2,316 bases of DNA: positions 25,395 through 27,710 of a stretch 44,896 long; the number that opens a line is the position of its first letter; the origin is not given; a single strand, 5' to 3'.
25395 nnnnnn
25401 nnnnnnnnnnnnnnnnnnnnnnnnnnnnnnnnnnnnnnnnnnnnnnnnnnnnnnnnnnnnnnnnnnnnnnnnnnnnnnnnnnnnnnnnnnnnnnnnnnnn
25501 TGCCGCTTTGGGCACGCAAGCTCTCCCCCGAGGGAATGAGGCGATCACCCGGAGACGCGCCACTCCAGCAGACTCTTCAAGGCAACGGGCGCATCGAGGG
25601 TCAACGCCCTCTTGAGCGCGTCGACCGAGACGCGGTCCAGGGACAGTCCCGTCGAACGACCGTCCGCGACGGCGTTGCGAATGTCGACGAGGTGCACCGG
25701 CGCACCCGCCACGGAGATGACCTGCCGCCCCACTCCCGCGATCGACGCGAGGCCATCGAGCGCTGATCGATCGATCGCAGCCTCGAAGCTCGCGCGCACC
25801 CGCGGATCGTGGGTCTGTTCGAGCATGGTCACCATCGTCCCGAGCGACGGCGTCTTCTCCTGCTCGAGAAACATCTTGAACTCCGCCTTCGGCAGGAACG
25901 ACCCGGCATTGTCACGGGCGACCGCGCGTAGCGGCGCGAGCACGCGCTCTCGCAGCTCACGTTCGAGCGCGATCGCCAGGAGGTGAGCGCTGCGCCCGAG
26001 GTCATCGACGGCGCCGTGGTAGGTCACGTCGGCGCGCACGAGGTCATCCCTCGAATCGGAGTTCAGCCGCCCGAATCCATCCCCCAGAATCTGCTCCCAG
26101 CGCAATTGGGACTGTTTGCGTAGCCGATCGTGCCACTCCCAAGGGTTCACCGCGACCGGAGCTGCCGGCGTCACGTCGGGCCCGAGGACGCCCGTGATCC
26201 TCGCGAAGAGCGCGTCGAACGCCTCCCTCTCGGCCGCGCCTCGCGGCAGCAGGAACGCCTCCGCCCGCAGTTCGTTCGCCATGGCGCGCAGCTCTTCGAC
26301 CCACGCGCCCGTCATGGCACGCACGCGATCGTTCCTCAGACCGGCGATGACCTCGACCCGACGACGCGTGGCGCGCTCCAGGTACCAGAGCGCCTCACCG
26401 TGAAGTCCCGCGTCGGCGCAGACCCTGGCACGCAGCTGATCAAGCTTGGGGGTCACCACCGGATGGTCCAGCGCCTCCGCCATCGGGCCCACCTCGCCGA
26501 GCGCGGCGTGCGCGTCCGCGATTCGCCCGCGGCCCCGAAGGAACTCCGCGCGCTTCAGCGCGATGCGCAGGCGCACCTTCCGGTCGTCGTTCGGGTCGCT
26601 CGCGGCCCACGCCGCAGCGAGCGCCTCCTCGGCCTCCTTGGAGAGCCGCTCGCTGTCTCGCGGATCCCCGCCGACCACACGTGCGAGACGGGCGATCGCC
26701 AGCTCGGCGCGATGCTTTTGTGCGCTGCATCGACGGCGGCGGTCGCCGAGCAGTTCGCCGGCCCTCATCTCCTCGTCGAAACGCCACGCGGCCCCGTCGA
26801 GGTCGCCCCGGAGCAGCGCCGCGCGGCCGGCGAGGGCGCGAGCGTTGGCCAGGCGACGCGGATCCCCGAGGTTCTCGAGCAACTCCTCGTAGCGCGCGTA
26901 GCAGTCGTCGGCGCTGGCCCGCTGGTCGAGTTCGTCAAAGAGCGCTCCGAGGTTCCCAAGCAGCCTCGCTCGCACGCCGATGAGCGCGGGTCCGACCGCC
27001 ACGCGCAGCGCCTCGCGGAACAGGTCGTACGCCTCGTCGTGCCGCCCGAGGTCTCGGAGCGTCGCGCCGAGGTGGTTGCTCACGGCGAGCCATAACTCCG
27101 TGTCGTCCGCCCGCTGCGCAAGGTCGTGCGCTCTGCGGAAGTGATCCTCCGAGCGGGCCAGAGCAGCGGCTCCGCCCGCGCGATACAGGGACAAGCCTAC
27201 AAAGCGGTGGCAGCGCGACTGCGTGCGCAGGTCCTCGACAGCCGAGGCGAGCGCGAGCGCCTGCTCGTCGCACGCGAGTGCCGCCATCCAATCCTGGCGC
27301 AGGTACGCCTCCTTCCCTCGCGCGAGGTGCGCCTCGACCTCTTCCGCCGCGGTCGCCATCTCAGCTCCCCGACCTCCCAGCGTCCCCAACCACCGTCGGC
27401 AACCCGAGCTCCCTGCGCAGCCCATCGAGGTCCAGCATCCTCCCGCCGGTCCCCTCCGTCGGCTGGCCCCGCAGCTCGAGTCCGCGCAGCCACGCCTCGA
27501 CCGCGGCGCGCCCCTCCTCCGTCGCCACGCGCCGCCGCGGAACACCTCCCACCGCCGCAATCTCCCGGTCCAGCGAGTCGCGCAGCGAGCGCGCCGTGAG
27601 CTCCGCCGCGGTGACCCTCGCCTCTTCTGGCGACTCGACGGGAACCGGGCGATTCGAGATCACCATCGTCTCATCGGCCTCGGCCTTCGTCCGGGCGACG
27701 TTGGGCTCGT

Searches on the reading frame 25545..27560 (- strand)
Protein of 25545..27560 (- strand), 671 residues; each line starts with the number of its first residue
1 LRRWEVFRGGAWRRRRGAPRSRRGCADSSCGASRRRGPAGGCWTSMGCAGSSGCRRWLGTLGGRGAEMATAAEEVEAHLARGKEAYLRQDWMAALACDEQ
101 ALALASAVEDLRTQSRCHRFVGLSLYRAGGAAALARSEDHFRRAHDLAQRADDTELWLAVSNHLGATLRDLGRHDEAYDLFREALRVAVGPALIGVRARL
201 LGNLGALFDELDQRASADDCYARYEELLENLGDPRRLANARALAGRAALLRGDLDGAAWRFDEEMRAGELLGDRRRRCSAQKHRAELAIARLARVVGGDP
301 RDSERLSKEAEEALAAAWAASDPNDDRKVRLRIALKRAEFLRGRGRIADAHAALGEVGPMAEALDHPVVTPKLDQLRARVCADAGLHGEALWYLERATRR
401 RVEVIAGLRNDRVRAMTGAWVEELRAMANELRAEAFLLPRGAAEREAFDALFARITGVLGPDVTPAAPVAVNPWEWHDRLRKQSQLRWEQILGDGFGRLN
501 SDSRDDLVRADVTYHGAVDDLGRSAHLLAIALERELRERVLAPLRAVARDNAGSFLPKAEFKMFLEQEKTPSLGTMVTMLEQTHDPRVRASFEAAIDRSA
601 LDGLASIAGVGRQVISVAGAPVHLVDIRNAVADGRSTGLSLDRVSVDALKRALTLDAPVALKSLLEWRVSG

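Call 48: search_protein_families(library=pfam, proteins=[window:25545-27560:-], max_evalue=0.0001)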
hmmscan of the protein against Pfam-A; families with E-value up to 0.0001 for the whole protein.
window:25545-27560:- (671 aa): 1 family
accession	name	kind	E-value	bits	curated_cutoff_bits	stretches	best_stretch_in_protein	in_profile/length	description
PF13424.12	TPR_12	-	4.9e-10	39.9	30.1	2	160-229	5-76/77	Tetratricopeptide repeat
